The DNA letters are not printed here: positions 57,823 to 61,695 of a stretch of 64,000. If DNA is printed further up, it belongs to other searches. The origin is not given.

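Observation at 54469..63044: Urea/guanidine carboxylase operon extended by a Rieske oxygenase and an unknown gene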

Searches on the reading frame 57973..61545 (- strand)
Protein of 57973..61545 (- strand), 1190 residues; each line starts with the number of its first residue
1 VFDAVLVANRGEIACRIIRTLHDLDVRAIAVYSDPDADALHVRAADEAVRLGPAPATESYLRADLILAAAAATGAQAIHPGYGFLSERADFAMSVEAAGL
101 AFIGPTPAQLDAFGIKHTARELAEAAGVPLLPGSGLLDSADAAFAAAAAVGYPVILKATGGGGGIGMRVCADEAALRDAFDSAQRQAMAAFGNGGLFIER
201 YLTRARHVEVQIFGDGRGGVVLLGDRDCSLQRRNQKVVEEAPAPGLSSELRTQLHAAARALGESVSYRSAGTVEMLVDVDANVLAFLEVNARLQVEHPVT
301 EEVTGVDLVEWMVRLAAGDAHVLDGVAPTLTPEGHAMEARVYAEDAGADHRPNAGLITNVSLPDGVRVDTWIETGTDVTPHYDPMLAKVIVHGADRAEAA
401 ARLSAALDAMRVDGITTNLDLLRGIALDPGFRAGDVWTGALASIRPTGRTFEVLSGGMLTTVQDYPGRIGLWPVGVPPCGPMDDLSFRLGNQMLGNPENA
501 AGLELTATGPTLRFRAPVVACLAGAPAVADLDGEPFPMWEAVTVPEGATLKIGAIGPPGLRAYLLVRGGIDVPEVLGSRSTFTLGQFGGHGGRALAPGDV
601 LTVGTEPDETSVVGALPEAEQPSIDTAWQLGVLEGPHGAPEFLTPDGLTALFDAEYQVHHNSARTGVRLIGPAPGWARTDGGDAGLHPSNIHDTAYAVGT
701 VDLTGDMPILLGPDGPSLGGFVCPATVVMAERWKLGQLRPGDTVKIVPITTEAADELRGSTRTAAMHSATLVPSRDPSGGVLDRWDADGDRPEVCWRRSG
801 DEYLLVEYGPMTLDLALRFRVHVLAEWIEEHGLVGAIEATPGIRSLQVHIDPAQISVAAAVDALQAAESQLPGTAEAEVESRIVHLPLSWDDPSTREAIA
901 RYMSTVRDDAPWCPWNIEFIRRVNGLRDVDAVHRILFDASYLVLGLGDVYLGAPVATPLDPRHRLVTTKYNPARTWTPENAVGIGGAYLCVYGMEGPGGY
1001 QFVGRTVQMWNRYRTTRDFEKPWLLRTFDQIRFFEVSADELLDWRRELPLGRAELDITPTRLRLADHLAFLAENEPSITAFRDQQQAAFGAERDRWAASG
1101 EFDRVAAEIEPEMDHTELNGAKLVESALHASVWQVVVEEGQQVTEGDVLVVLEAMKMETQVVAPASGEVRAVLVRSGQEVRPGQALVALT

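Call 4: search_protein_families(library=pfam, proteins=[window:57973-61545:-], max_evalue=0.01)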
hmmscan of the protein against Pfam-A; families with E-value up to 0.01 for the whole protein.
window:57973-61545:- (1190 aa): 11 families
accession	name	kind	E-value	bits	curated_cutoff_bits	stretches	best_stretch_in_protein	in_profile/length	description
PF02626.20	CT_A_B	-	1.3e-91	307.3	25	1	474-746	1-259/261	Carboxyltransferase domain, subdomain A and B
PF02786.22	CPSase_L_D2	-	3.6e-65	219.9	19.8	1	116-319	2-206/211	Carbamoyl-phosphate synthase L chain, ATP binding domain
PF00289.28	Biotin_carb_N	-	3.6e-42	143.7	25.5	1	1-109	1-109/110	Biotin carboxylase, N-terminal domain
PF02682.21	CT_C_D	-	3e-40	138.5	22.1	1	796-1015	3-197/202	Carboxyltransferase domain, subdomain C and D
PF02785.25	Biotin_carb_C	-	1.5e-32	112.3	32.4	1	338-442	1-107/108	Biotin carboxylase C-terminal domain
PF00364.28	Biotin_lipoyl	-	1.2e-16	60.7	22.1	1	1129-1188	13-72/73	Biotin-requiring enzyme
PF13533.13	Biotin_lipoyl_2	-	4.1e-10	39.7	29.8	2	1162-1189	4-31/32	Biotin-lipoyl like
PF07478.18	Dala_Dala_lig_C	-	6.6e-05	22.9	24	1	144-226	29-104/204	D-ala D-ala ligase C-terminus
PF02222.28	ATP-grasp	-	0.003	17.7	27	1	132-290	11-160/179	ATP-grasp domain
PF13549.11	ATP-grasp_5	-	0.0049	16.7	27.6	0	117-159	13-54/221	ATP-grasp domain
PF05896.17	NQRA_N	-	0.0085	16.7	25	0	1132-1172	39-78/94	NqrA N-terminal barrel-sandwich hybrid domain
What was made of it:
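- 57973..61545 (-): Guanidine carboxylase (urea-carboxylase family, 1190 aa, intact). All domains present (call 4).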

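Call 7: find_encoding_contigs(protein=window:57973-61545:-, flank=10000, max_places=6)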
Protein window:57973-61545:- (1190 aa): no gene with exactly this product is on record in the collection.

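Call 10: find_related_loci(query=window:57973-61545:-, collection=genome_contigs, flank=10000)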
Query window:57973-61545:- (1190 aa) in genome_contigs; peptide patterns used: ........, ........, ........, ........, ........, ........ (x = any residue, [..] = any of these).
600 stretches matched a pattern (row limit reached: there are more); 591 encode a relative of the query (tblastn E <= 1e-3); the best 80 are kept; 80 distinct loci.
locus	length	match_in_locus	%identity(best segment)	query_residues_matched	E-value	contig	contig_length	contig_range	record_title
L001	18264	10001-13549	63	2-1189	0e+0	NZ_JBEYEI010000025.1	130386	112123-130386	Streptomyces sp. NPDC007863 NPDC007863_173_E8.ctg-0025, whole genome shotgun sequence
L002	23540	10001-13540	60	1-1189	0e+0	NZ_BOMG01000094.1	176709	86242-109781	Actinoplanes couchii strain NBRC 106145 sequence094, whole genome shotgun sequence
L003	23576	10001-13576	60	1-1190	0e+0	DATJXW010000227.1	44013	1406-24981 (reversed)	MAG TPA_asm: Polyangiaceae bacterium isolate SMAG_U15136 k141_965087, whole genome shotgun sequence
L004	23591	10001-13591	57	1-1189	0e+0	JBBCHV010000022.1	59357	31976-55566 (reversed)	MAG: Chthoniobacter sp. isolate S7_bin.18 s2373.ctg002384l, whole genome shotgun sequence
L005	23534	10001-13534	63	2-1183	0e+0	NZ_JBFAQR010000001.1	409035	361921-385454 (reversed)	Kitasatospora sp. NPDC049285 NPDC049285_298_D5.ctg-0001, whole genome shotgun sequence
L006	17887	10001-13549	62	2-1189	0e+0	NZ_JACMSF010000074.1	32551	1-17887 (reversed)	Streptomyces cupreus strain PSKA01 74, whole genome shotgun sequence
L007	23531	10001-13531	61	1-1190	0e+0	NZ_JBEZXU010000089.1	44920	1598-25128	Actinoplanes sp. NPDC026670 NPDC026670_81_C6.ctg-0089, whole genome shotgun sequence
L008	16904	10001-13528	61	1-1190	0e+0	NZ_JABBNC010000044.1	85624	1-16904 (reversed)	Actinoplanes sp. TBRC 11911 44, whole genome shotgun sequence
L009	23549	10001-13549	61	2-1189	0e+0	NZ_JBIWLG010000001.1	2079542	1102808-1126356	Streptomyces sp. NPDC102360 NPDC102360_410_E2.ctg-0001, whole genome shotgun sequence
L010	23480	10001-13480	60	1-1189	0e+0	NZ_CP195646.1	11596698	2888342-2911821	Actinoplanes sp. HUAS TT8 chromosome, complete genome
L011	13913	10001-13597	56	1-1189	0e+0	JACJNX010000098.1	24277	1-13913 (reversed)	Cyanobacteria bacterium FACHB-63 contig98, whole genome shotgun sequence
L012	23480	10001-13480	61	2-1189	0e+0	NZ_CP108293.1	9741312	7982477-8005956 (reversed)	Streptomyces sp. NBC_00028 chromosome, complete genome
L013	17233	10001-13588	59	1-1189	0e+0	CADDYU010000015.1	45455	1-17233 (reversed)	Methylococcaceae bacterium isolate 8 genome assembly, contig: NODE_412_length_45455_cov_8.061419, whole genome shotgun s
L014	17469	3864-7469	55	1-1189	0e+0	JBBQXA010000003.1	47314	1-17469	MAG: Burkholderiales bacterium isolate Co_metawrap_2090 Cmw_2090_k141_23239948_length_47314_cov_10.9992, whole genome sh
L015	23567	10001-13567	58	1-1189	0e+0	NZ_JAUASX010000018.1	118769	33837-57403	Solimonas sp. SE-A11 contig18, whole genome shotgun sequence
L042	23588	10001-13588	57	1-1190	0e+0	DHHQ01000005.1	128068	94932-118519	MAG TPA_asm: Thiobacillus denitrificans isolate UBA4768 UBA4768_contig_353, whole genome shotgun sequence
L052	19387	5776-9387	56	1-1189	0e+0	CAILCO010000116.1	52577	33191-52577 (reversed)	MAG: uncultured Sterolibacterium sp. isolate MJ-2014-D4_bin-427 genome assembly, contig: bin-427:116/176, whole genome s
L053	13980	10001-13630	53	1-1189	0e+0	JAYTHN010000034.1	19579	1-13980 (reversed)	MAG: Methylotenera sp. isolate GFS_2534 GFS_2534_33, whole genome shotgun sequence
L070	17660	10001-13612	58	1-1190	0e+0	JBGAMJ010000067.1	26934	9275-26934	MAG: Piscinibacter sp. isolate MAG_AAO_H10.28 AAOH10-28_opera_contig_5778, whole genome shotgun sequence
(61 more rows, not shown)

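Call 25: search_protein_families(library=ncbifam, proteins=[window:57973-61545:-], max_evalue=0.00001)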
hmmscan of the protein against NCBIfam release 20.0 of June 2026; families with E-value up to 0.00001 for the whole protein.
window:57973-61545:- (1190 aa): 30 families (the best 25 are shown)
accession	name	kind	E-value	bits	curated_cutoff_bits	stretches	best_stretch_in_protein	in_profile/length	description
TIGR02712.1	urea_carbox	equivalog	0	1767.7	1303.85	1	2-1189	1-1200/1201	urea carboxylase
NF009554.0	PRK12999.1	equivalog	3.5e-161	538.4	965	2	2-438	5-449/1147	pyruvate carboxylase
NF006367.0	PRK08591.1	subfamily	9.3e-156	519.1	597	1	1-438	1-438/451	acetyl-CoA carboxylase biotin carboxylase subunit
NF009471.0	PRK12833.1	equivalog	2.8e-150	500.9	686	1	3-442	6-445/467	acetyl-CoA carboxylase biotin carboxylase subunit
TIGR01235.1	pyruv_carbox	equivalog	1.1e-143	480.2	1114.45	2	5-439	2-446/1143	pyruvate carboxylase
TIGR00514.1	accC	equivalog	3.4e-142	474.4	626.5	1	1-437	1-437/449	acetyl-CoA carboxylase biotin carboxylase subunit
NF006406.0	PRK08654.1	equivalog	3e-141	471.3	739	1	1-439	1-438/499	acetyl-CoA carboxylase biotin carboxylase subunit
NF004085.0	PRK05586.1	equivalog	2.4e-132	442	723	1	1-436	1-436/448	acetyl-CoA carboxylase biotin carboxylase subunit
NF006287.0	PRK08463.1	equivalog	3.8e-125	418.4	775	1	1-438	1-438/479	acetyl-CoA carboxylase subunit A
NF006286.0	PRK08462.1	equivalog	1.7e-122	409.5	740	1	3-435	5-435/445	acetyl-CoA carboxylase biotin carboxylase subunit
NF005525.0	PRK07178.1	equivalog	1.6e-120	402.9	768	1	1-441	1-439/471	acetyl-CoA carboxylase biotin carboxylase subunit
TIGR00724.1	urea_amlyse_rel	domain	9.5e-81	271.2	230.2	1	451-764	2-303/315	5-oxoprolinase/urea amidolyase family protein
NF045499.1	PxpC_5OPro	equivalog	1.1e-34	120.1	500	1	452-758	3-292/306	5-oxoprolinase subunit PxpC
NF010643.0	PRK14040.1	subfamily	5e-17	61.6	892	1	1116-1189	521-594/595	oxaloacetate decarboxylase subunit alpha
NF006761.0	PRK09282.1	domain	1.2e-15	57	402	1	1112-1189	512-589/591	pyruvate carboxylase subunit B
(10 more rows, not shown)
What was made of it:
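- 57973..61545 (-): TIGR02712 1768 bits against a cutoff of 1304 (call 25).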

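Call 55: search_protein_families(library=pfam, proteins=[L053:624-1796:+, L053:1810-2592:+, L053:2589-3359:+, L053:3429-4403:+, L053:7091-8470:+, L052:14129-15517:+, L052:15528-16040:+, L052:16076-16813:-, L052:16869-17711:-, L052:17751-18752:-], max_evalue=0.001)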
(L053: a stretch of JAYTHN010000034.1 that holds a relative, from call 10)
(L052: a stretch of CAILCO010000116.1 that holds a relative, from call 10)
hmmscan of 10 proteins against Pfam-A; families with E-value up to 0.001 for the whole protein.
L053:624-1796:+ (390 aa): 1 family
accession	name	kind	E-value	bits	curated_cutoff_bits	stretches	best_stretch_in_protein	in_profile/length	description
PF00487.30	FA_desaturase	-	6.5e-30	105.2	29.7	1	61-313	3-238/253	Fatty acid desaturase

L053:1810-2592:+ (260 aa): 2 families
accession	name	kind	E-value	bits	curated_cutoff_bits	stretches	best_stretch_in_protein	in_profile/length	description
PF00753.33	Lactamase_B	-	9.4e-17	62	22.7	1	36-234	6-186/196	Metallo-beta-lactamase superfamily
PF12706.13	Lactamase_B_2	-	6.5e-06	26.3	27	1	91-211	22-156/200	Beta-lactamase superfamily domain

L053:2589-3359:+ (256 aa): 1 family
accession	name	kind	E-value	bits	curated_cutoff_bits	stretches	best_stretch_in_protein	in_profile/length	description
PF16815.10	HRI1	-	0.00088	19.5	27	0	47-178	12-137/226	Protein HRI1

L053:3429-4403:+ (324 aa): 3 families
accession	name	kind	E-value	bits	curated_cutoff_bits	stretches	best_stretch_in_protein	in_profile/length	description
PF09084.16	NMT1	-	1.8e-16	61.1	20.5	1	43-182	8-150/216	NMT1/THI5 like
PF13379.11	NMT1_2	-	6.4e-15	56.1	24.7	1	27-252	6-251/252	NMT1-like family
PF12974.12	Phosphonate-bd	-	0.00016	21.5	27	1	52-191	25-174/242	ABC transporter, phosphonate, periplasmic substrate-binding protein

L053:7091-8470:+ (459 aa): 1 family
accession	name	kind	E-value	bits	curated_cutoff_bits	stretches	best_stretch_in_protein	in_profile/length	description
PF00120.29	Gln-synt_C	-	3e-89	299.9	24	1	112-455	4-344/344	Glutamine synthetase, catalytic domain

L052:14129-15517:+ (462 aa): 1 family
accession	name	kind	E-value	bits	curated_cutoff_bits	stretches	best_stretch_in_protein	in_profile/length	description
PF00120.29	Gln-synt_C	-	1.7e-89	300.7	24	1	114-458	3-344/344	Glutamine synthetase, catalytic domain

L052:15528-16040:+ (170 aa): 2 families
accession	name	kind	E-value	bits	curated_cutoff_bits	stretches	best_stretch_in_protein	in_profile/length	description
PF08753.17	NikR_C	-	1.8e-24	86.2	22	1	63-138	1-76/77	NikR C terminal nickel binding domain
PF01402.27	RHH_1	-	3.2e-07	30.5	20.5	1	13-51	1-38/39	Ribbon-helix-helix protein, copG family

L052:16076-16813:- (245 aa): 0 families

L052:16869-17711:- (280 aa): 1 family
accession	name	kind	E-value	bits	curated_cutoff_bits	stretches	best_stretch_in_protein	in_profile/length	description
PF09694.16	Gcw_chp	-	4.1e-47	161.5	24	1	45-280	3-230/230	Bacterial protein of unknown function (Gcw_chp)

L052:17751-18752:- (333 aa): 2 families
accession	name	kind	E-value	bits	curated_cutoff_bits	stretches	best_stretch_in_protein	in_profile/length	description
PF13379.11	NMT1_2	-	1.3e-15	58.3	24.7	1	34-259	6-251/252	NMT1-like family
PF09084.16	NMT1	-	2.6e-14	54.1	20.5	1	51-246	9-209/216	NMT1/THI5 like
